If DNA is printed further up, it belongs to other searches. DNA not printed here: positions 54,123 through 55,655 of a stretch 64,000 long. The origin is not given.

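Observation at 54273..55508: Orphan ParB-family protein with a GHRR arginine patch instead of GERR, and no ParA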

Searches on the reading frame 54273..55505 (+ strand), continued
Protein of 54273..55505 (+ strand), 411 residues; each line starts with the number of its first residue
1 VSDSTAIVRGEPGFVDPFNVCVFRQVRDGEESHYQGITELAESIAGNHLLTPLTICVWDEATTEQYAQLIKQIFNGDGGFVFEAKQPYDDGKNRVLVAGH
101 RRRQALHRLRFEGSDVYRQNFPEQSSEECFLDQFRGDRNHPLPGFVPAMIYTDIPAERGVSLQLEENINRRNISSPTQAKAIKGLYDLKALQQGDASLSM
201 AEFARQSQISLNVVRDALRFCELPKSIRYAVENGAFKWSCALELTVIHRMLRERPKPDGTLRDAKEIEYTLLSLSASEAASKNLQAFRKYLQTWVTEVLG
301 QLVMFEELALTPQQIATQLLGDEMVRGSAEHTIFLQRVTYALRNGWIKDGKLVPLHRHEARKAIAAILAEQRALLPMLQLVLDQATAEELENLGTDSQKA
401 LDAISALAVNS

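Call 110: search_protein_families(library=pfam, proteins=[L001:8663-9874:+, L014:6586-7803:+, L020:4172-5416:+], max_evalue=1)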
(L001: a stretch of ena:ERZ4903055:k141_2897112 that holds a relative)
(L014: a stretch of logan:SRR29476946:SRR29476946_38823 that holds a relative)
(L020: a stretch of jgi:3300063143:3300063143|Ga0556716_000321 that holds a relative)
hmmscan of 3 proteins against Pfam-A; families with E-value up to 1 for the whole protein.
L001:8663-9874:+ (404 aa): 5 families
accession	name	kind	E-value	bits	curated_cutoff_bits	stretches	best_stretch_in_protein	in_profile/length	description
PF21176.3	RecR_HhH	-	0.0084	16.3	27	1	157-174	3-20/45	RecR, helix-hairpin-helix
PF00633.29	HHH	-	0.013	15.8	24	1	162-178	13-29/30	Helix-hairpin-helix motif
PF12826.13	HHH_2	-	0.039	14.6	27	1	161-182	36-57/64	Helix-hairpin-helix motif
PF14716.13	HHH_8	-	0.13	13.1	30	1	161-181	49-69/73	Helix-hairpin-helix domain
PF14520.12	HHH_5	-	0.28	12.1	27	1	162-177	4-52/57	Helix-hairpin-helix domain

L014:6586-7803:+ (406 aa): 1 family
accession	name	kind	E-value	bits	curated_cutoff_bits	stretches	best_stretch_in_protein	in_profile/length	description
PF21057.2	Hikeshi-like_C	-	0.12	12.7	27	0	74-101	15-44/58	Hikeshi-like, C-terminal domain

L020:4172-5416:+ (415 aa): 1 family
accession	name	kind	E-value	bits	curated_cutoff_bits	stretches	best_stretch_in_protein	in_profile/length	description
PF01022.26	HTH_5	-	0.2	12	22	0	380-392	34-46/47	Bacterial regulatory protein, arsR family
